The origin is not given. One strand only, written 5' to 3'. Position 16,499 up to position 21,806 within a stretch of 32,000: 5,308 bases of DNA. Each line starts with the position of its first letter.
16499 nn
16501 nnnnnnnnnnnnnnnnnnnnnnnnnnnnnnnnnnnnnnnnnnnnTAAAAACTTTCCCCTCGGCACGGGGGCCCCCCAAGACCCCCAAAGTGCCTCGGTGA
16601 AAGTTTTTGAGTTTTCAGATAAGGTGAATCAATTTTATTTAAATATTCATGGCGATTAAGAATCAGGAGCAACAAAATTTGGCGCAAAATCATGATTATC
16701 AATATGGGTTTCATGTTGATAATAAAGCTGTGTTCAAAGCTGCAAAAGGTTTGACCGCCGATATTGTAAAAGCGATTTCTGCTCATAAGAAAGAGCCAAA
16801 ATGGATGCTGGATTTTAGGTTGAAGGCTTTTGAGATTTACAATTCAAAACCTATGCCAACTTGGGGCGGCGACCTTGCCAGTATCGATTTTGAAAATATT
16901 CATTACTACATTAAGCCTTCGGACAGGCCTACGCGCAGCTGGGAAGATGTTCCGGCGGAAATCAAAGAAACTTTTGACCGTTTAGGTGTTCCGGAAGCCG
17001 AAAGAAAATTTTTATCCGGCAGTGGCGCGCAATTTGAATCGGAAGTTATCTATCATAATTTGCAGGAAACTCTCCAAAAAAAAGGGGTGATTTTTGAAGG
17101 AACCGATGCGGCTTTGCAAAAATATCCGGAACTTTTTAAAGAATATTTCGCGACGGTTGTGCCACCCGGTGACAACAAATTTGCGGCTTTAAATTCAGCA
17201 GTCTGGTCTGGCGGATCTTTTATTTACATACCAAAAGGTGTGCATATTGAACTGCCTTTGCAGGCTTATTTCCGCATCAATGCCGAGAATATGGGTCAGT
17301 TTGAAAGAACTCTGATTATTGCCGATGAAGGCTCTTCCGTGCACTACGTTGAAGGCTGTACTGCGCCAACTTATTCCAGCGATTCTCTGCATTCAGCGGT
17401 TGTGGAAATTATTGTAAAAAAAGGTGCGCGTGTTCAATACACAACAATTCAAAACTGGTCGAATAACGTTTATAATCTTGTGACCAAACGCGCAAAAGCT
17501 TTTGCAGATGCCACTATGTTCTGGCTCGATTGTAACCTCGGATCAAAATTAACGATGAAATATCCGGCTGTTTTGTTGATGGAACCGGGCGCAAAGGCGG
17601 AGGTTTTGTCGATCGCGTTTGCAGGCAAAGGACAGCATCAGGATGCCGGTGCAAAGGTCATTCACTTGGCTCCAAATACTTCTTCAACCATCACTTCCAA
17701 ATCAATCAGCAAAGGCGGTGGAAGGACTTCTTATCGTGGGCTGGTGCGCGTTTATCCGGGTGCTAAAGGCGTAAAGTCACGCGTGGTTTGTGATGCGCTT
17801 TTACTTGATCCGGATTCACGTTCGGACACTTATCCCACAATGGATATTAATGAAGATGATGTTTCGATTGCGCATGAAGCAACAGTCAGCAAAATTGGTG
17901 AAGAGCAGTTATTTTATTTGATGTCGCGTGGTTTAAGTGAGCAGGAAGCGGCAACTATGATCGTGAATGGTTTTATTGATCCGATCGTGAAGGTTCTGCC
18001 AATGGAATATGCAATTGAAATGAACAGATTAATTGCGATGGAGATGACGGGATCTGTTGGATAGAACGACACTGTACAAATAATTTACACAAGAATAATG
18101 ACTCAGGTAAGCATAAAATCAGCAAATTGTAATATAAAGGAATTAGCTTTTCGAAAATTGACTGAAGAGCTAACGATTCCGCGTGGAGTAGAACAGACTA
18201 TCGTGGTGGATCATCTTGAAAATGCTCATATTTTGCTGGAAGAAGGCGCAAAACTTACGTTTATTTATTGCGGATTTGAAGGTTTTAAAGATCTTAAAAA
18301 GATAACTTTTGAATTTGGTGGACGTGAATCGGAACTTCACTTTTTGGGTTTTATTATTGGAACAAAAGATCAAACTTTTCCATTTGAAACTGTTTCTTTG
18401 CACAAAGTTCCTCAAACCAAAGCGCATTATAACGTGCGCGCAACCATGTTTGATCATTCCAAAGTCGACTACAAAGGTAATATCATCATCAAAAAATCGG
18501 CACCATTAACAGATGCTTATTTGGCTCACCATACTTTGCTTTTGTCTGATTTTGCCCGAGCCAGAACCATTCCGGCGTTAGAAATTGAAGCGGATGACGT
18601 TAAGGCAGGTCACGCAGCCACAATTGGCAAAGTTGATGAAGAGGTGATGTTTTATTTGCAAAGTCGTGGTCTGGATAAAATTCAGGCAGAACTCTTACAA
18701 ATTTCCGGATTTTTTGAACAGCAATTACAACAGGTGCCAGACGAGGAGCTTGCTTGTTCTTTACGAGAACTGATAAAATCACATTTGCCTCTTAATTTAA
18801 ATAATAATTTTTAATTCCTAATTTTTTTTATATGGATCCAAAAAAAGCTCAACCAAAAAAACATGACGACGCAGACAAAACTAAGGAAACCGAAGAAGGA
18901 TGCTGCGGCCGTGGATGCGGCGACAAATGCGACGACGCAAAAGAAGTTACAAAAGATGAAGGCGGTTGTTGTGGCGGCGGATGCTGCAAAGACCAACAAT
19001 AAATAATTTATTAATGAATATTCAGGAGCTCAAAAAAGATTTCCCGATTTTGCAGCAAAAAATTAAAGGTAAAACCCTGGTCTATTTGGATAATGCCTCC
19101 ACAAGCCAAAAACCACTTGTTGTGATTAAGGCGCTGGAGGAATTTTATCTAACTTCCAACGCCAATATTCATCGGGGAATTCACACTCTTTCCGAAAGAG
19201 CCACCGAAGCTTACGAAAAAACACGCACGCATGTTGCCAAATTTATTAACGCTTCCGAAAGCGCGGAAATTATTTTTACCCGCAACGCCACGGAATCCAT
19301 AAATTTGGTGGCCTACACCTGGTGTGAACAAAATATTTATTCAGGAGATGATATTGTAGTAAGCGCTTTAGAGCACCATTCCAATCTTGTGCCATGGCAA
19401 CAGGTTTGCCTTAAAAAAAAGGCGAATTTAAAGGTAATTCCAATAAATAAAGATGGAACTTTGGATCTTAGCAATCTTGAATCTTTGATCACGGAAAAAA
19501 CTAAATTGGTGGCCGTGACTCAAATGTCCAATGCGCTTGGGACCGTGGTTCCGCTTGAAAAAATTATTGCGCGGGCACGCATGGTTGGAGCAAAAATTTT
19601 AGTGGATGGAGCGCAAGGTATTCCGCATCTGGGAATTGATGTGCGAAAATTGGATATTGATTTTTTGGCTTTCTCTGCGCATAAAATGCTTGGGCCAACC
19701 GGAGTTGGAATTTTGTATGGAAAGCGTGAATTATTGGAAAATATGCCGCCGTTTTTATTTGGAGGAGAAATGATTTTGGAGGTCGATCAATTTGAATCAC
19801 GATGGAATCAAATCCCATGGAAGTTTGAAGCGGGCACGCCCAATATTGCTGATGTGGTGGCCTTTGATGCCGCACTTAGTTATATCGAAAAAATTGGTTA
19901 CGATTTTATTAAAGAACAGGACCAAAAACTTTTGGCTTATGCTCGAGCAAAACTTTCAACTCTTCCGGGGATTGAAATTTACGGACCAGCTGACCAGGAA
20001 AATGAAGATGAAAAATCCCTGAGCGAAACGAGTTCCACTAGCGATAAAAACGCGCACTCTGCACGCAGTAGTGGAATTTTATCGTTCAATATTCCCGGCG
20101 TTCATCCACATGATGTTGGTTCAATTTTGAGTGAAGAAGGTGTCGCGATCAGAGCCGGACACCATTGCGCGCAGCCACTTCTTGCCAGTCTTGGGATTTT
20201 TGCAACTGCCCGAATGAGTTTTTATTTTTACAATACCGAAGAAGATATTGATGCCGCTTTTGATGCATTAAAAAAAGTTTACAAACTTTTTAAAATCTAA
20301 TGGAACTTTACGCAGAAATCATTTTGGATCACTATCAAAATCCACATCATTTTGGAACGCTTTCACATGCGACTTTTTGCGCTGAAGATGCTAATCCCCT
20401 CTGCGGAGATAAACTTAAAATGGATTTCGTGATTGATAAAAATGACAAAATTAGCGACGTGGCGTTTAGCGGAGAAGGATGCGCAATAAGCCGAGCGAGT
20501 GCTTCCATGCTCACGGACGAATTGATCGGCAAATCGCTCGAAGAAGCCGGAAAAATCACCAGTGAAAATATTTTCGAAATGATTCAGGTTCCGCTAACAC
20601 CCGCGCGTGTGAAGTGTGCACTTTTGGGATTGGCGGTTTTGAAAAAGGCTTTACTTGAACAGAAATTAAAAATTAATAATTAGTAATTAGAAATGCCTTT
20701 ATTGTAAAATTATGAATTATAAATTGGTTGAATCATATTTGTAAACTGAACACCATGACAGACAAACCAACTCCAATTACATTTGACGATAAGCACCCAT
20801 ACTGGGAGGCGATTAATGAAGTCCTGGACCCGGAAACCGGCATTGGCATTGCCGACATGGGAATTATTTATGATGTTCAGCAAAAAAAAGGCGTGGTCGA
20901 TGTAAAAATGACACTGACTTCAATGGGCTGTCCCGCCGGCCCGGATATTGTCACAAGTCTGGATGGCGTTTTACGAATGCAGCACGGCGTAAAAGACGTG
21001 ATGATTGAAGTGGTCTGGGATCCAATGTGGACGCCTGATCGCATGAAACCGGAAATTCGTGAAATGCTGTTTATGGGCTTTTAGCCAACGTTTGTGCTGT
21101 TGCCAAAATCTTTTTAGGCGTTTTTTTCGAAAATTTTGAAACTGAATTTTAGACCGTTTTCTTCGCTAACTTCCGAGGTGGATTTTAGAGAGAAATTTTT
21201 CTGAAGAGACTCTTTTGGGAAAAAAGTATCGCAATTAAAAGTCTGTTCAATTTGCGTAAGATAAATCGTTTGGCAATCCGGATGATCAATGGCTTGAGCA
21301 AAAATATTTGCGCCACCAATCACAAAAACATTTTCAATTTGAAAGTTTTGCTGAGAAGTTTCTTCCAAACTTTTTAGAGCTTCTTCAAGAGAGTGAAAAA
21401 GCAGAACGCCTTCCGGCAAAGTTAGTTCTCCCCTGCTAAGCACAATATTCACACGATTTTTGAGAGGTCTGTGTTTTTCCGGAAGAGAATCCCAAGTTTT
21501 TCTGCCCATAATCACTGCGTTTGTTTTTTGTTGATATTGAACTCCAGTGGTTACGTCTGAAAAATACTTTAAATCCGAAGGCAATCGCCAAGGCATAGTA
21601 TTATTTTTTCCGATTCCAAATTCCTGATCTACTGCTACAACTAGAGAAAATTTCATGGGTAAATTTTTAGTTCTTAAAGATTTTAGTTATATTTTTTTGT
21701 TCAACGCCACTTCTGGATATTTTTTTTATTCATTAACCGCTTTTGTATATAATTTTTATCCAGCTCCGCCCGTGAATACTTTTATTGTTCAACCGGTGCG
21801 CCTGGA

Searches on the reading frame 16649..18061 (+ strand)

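Call 11: search_protein_families(library=pfam, proteins=[window:16649-18061:+], max_evalue=0.001)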
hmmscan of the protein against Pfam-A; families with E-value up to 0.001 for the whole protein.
window:16649-18061:+ (471 aa): 2 families
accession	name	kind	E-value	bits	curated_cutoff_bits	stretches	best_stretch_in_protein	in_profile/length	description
PF01458.23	SUFBD_core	-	1.4e-89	300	27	1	208-442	1-232/232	SUF system FeS cluster assembly, SufBD core domain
PF19295.5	SufBD_N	-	8e-11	42.3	23.5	1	136-205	102-171/172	SufBD protein N-terminal region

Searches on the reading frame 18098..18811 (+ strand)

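Call 11: search_protein_families(library=pfam, proteins=[window:18098-18811:+], max_evalue=0.001)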
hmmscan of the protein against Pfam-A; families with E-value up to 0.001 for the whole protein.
window:18098-18811:+ (238 aa): 1 family
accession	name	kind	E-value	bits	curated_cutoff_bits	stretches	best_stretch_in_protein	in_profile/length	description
PF01458.23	SUFBD_core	-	7.5e-43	147.1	27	1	39-205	66-232/232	SUF system FeS cluster assembly, SufBD core domain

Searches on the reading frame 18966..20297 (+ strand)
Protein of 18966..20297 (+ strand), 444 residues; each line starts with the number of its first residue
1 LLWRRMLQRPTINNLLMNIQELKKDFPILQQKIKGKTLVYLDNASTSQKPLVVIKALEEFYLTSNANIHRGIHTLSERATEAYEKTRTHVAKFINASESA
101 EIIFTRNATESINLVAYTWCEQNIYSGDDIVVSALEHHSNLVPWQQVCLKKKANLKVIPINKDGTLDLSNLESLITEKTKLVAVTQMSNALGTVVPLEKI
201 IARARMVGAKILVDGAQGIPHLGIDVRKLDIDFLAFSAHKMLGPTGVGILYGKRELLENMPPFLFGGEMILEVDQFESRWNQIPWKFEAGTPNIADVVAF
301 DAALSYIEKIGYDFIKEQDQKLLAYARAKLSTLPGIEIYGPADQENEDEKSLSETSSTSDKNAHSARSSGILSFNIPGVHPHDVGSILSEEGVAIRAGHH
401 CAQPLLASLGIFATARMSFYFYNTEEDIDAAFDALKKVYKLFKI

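Call 11: search_protein_families(library=pfam, proteins=[window:18966-20297:+], max_evalue=0.001)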
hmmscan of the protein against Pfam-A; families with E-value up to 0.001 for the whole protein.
window:18966-20297:+ (444 aa): 5 families
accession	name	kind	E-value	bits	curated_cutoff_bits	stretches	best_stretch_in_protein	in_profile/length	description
PF00266.25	Aminotran_5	-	8e-145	482.9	21.5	1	39-430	1-370/371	Aminotransferase class-V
PF00155.27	Aminotran_1_2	-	3e-08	33.7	19.7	1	49-215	18-186/361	Aminotransferase class I and II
PF01053.26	Cys_Met_Meta_PP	-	2.7e-07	29.9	27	1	127-243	91-201/381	Cys/Met metabolism PLP-dependent enzyme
PF01212.27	Beta_elim_lyase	-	9.1e-06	25.6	27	1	139-258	80-217/288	Beta-eliminating lyase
PF01041.23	DegT_DnrJ_EryC1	-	0.00094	18.9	19.8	0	83-220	23-151/360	DegT/DnrJ/EryC1/StrS aminotransferase family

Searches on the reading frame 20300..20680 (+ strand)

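Call 11: search_protein_families(library=pfam, proteins=[window:20300-20680:+], max_evalue=0.001)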
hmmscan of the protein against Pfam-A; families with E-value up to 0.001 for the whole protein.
window:20300-20680:+ (127 aa): 1 family
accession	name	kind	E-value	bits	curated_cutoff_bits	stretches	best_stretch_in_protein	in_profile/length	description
PF01592.21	NifU_N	-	9.7e-30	103.8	22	1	4-122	2-121/127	NifU-like N terminal domain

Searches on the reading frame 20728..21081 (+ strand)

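Call 11: search_protein_families(library=pfam, proteins=[window:20728-21081:+], max_evalue=0.001)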
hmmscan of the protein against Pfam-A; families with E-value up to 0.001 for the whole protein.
window:20728-21081:+ (118 aa): 1 family
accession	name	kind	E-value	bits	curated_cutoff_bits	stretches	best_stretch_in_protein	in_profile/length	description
PF01883.24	FeS_assembly_P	-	5.8e-13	49.4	23.5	1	26-95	5-73/73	Iron-sulfur cluster assembly protein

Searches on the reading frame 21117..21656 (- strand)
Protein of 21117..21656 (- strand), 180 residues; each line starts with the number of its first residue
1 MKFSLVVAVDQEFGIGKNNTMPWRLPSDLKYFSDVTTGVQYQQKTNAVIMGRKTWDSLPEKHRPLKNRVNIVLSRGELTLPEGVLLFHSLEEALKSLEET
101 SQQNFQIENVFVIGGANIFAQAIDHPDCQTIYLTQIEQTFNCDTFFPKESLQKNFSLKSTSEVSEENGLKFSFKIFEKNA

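Call 11: search_protein_families(library=pfam, proteins=[window:21117-21656:-], max_evalue=0.001)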
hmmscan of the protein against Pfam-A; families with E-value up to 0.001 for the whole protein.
window:21117-21656:- (180 aa): 1 family
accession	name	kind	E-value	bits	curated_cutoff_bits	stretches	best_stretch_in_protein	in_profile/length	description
PF00186.24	DHFR_1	-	2.2e-42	144.9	25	1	3-178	2-159/159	Dihydrofolate reductase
